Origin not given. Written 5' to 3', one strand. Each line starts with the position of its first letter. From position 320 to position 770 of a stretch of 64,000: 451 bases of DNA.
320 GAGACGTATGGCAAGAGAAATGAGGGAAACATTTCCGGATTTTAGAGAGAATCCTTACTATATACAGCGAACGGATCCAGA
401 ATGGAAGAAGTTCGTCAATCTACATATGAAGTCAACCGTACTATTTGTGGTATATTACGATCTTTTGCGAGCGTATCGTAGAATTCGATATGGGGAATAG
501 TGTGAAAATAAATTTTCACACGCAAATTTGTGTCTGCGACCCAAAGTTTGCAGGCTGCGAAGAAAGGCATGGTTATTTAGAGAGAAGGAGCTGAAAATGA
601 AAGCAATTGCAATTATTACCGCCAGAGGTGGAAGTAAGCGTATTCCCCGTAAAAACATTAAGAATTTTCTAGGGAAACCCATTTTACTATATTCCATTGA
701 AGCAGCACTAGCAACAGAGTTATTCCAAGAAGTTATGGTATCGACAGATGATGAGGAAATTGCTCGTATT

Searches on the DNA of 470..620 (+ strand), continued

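Call 52: search_with_rna_model(model_id=R1, sources=[L123, L124, L125, L126, L127, L128, L129, L130, L131, L132, L133, L134, L135, L136, L137, L138, L139, L140, L141, L142, L143, L144, L145, L146, L147, L148, L149, L150, L151, L152, L153, L154, L155, L156, L157, L158, L159, L160, L161, L162, L163, L164, L165, L166, L167, L168, L169, L170, L171, L172, L173, L174, L175, L176, L177, L178, L179, L180, L181, L182, L183, L184, L185, L186, L187, L188, L189, L190, L191, L192, L193, L194, L195, L196, L197, L198, L199, L200, L201, L202, L203, L204, L205, L206, L207, L208, L209, L210, L211, L212, L213, L214, L215, L216, L217, L218, L219, L220, L221, L222], max_evalue=0.0001, make_alignment=true)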
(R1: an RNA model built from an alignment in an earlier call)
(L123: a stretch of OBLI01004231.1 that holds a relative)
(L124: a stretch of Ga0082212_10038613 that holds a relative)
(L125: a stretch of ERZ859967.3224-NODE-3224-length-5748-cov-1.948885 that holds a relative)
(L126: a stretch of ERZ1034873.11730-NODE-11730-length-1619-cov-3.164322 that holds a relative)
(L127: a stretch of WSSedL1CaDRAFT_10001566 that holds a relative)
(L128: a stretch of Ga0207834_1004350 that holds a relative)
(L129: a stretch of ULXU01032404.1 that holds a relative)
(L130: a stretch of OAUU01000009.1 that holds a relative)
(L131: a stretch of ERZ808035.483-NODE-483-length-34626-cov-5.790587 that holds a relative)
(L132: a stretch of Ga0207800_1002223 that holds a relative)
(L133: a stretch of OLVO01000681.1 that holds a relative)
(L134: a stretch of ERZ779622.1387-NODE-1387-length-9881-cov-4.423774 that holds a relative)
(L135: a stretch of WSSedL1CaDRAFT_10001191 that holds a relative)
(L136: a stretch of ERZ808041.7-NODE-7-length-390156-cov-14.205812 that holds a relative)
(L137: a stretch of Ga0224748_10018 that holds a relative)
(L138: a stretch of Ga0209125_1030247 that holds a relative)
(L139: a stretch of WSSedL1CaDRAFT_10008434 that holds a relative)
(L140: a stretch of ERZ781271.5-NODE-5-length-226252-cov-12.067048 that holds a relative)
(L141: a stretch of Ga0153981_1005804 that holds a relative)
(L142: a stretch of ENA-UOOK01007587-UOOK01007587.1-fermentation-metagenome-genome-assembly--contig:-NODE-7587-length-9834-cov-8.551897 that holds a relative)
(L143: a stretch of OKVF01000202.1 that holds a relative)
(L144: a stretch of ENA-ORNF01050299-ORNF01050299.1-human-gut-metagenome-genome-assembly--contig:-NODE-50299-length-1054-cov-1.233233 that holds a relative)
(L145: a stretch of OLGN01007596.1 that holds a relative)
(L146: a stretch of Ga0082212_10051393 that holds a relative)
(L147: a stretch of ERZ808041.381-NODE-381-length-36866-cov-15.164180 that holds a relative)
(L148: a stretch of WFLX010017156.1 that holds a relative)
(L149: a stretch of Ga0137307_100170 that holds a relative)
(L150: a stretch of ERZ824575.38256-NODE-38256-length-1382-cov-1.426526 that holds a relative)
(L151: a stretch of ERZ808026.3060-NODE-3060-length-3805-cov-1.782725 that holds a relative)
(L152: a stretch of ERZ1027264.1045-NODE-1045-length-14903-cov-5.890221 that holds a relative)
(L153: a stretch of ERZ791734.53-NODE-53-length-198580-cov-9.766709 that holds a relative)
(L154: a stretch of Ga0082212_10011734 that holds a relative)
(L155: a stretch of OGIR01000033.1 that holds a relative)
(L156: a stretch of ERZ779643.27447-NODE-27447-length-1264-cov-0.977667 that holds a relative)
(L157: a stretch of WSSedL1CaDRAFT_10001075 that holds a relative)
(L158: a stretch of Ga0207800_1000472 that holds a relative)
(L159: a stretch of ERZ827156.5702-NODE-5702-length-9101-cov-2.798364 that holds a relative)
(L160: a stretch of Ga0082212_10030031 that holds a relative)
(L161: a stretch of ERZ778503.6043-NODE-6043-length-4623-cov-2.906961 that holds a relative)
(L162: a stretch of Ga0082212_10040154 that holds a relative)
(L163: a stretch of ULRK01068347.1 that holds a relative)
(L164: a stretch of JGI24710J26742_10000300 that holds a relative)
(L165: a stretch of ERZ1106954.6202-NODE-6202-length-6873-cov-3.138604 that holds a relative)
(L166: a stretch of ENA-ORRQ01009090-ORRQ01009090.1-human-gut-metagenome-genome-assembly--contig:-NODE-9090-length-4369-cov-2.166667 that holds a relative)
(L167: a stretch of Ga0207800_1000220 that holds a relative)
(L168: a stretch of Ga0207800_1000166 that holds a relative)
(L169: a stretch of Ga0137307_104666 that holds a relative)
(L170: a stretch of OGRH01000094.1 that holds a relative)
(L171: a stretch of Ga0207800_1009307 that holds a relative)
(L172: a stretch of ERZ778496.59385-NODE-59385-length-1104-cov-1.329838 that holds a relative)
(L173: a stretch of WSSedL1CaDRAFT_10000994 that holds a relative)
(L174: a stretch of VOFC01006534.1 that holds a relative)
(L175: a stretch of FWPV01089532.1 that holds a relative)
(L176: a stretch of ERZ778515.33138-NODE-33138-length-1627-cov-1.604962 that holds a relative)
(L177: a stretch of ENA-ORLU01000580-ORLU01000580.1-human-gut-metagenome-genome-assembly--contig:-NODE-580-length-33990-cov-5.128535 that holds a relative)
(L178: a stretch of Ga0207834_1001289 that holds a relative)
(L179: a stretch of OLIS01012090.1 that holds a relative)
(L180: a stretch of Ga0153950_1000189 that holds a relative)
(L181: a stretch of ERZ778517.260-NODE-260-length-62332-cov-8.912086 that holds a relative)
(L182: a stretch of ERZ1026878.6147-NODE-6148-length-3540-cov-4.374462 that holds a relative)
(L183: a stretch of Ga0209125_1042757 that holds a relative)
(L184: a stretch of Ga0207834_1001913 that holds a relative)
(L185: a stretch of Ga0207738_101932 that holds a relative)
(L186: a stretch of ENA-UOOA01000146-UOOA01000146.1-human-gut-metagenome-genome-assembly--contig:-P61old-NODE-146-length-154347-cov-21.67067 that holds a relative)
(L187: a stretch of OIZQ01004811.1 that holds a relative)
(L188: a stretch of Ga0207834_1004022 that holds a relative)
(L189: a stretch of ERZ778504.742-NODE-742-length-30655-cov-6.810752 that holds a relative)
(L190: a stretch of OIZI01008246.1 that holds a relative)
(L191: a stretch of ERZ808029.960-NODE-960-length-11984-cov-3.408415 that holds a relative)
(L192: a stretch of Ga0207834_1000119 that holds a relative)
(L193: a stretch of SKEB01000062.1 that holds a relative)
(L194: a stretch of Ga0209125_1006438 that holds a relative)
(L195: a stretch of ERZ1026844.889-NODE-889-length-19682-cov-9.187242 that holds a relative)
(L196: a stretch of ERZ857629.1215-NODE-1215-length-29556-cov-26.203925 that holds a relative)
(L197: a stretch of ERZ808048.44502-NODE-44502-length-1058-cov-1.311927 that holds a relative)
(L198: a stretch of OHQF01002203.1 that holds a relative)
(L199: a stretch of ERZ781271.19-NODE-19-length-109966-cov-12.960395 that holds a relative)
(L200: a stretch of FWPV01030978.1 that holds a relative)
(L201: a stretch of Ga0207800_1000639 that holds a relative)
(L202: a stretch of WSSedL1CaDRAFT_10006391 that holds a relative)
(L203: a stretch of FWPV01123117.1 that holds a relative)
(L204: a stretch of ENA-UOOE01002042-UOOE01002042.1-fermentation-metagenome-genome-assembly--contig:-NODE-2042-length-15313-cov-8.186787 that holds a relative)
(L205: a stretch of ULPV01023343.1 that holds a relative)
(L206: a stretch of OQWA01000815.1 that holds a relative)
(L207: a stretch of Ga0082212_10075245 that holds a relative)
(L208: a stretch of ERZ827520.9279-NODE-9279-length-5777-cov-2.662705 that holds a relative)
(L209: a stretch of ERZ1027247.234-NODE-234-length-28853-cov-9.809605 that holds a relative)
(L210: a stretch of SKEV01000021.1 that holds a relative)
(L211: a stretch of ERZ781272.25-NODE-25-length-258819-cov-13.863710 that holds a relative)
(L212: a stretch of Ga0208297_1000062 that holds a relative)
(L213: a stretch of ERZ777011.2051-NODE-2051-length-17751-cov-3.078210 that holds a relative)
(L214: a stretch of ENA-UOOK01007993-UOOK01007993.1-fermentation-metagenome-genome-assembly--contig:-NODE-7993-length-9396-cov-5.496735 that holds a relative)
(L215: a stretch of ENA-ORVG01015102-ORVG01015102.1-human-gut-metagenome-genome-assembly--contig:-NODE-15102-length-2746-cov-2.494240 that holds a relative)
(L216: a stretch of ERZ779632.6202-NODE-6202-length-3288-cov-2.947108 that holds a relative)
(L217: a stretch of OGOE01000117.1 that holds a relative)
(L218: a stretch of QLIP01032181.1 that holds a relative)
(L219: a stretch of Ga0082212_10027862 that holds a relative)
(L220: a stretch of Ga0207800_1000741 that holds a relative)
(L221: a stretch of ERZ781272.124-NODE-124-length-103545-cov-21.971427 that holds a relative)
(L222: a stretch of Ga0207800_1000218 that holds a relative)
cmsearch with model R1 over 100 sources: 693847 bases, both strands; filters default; matches with E-value up to 0.0001: 89.
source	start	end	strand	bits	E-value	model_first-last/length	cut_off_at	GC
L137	12578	12679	-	110.7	6.7e-26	1-103/103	no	0.4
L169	6182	6283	+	110.7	6.7e-26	1-103/103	no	0.4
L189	2329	2430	+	110.7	6.7e-26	1-103/103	no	0.4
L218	3002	3102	+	110.2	8.8e-26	1-103/103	no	0.4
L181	9736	9837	-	108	3.6e-25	1-103/103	no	0.37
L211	1207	1307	+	107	6.5e-25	1-103/103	no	0.45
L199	5769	5872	+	106.7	7.7e-25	1-103/103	no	0.35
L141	2271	2371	+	102.9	8.1e-24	1-103/103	no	0.45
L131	1117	1218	-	102.2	1.2e-23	1-103/103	no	0.44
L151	2726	2826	+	100.9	2.9e-23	1-103/103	no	0.37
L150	736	836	+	100.2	4.3e-23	1-103/103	no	0.38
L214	9136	9238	-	99.9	5.3e-23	1-103/103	no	0.42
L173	3199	3305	+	98.4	1.3e-22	1-103/103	no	0.36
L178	6888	6992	+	98.4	1.3e-22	1-103/103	no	0.37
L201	4992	5096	+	98.4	1.3e-22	1-103/103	no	0.37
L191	1987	2098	-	97.5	2.2e-22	1-103/103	no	0.39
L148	6162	6265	+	97.4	2.5e-22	1-103/103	no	0.41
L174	1365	1465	+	96.6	4.1e-22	1-103/103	no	0.41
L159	2391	2491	-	96.5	4.2e-22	1-103/103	no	0.41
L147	3821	3932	+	95.6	7.4e-22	1-103/103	no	0.41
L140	1014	1116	-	95.3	9e-22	1-103/103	no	0.4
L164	9928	10032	-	94.9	1.1e-21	1-103/103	no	0.39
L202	3116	3224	+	94.7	1.3e-21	1-103/103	no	0.39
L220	7683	7787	-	94.6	1.4e-21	1-103/103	no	0.41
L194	3387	3488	-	94.3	1.7e-21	1-103/103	no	0.41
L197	947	1047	+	94.2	1.8e-21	1-103/103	no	0.37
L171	72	178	+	93.4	2.8e-21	1-103/103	no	0.42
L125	3324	3424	-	92.1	6.3e-21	1-103/103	no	0.4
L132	2671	2800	+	91.7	8.4e-21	1-103/103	no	0.36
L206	2334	2433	-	90.4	1.8e-20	1-103/103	no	0.41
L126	391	503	+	89.9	2.5e-20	1-103/103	no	0.39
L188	961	1068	-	89.6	3e-20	1-103/103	no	0.42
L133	10272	10371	+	89.1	4.1e-20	1-103/103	no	0.4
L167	1972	2076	-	88.9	4.6e-20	1-103/103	no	0.35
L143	13047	13159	+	88.6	5.6e-20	1-103/103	no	0.43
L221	889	988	+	85.9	2.9e-19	1-103/103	no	0.42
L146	3211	3314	+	85.4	4.1e-19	1-103/103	no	0.42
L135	1403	1501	-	84.1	8.7e-19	1-103/103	no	0.42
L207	1379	1483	+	84.1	8.8e-19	1-103/103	no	0.4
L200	2142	2272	+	83.7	1.1e-18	1-103/103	no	0.33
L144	3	108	+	83.3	1.5e-18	8-103/103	no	0.4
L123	8212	8311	-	79.4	1.7e-17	1-103/103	no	0.4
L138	1287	1388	+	79.3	1.7e-17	1-103/103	no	0.44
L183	47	148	+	77.2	6.3e-17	1-103/103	no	0.43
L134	6137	6237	-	76.1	1.3e-16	1-103/103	no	0.37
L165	1555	1662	-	74.9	2.6e-16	1-103/103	no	0.44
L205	5897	6004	+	74.9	2.6e-16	1-103/103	no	0.44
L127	11318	11426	+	72.5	1.2e-15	1-103/103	no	0.36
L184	1379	1482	+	72.4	1.2e-15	1-103/103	no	0.37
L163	20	117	+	72.1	1.5e-15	1-103/103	no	0.38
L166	85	182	+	71.8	1.8e-15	1-103/103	no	0.38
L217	166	263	+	71.8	1.8e-15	1-103/103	no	0.38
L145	38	135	-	71.8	1.8e-15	1-103/103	no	0.38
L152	10456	10553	+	71.8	1.8e-15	1-103/103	no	0.38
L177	9525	9622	-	71.8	1.8e-15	1-103/103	no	0.38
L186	5535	5632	-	71.8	1.8e-15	1-103/103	no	0.38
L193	311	408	+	71.8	1.8e-15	1-103/103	no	0.38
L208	191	288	+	71.8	1.8e-15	1-103/103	no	0.38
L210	3435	3532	+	71.8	1.8e-15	1-103/103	no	0.38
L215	189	286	+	71.1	2.8e-15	1-103/103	no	0.38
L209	10067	10164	+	70.5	3.9e-15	1-103/103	no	0.39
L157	6648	6725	-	68.8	1.2e-14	27-103/103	5'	0.44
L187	2050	2147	+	67.6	2.4e-14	1-103/103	no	0.38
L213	2378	2474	-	65.2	1.1e-13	1-103/103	no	0.39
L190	315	412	-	64.9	1.2e-13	1-103/103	no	0.4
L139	176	274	+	63.4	3.3e-13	1-103/103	no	0.41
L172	1042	1104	-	61.5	1e-12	41-103/103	5'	0.41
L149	2158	2254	+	58.9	5.2e-12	1-103/103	no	0.42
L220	6806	6912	+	58.4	7.2e-12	1-103/103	no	0.36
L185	66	196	+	58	9.2e-12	1-103/103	no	0.37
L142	9671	9772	-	55.9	3.2e-11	1-103/103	no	0.35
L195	8835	8943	-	55.9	3.2e-11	1-103/103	no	0.4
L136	3402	3531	+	54.8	6.4e-11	1-103/103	no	0.38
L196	2810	2918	+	54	1.1e-10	1-103/103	no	0.4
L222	8683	8794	-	52.1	3.5e-10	1-103/103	no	0.45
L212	4242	4349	-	51.3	5.7e-10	1-103/103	no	0.39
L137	10827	10926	-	50.2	1.1e-09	1-103/103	no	0.36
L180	6791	6888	+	48.2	3.8e-09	1-103/103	no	0.35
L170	9475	9566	-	48.1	4e-09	1-103/103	no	0.4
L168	10067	10159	-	38.8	1.3e-06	1-103/103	no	0.35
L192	524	616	-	38.8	1.3e-06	1-103/103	no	0.35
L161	908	991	-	36.1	6.9e-06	1-103/103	no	0.42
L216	2001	2084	+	36.1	6.9e-06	1-103/103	no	0.42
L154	3922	4093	-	35.9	7.8e-06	1-103/103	no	0.4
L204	8530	8605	-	35.3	1.1e-05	1-103/103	no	0.37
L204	1600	1698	-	35.1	1.3e-05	1-103/103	no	0.41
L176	150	265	+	34.6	1.7e-05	1-103/103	no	0.49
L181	10379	10452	-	32.2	7.7e-05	1-103/103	no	0.38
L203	1026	1116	+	32.1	7.7e-05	1-103/103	no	0.35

Alignment A4: 89 matches aligned to the model, 226 columns, each read 5' to 3' on its own strand. Consensus structure (alignment columns), stored with it:
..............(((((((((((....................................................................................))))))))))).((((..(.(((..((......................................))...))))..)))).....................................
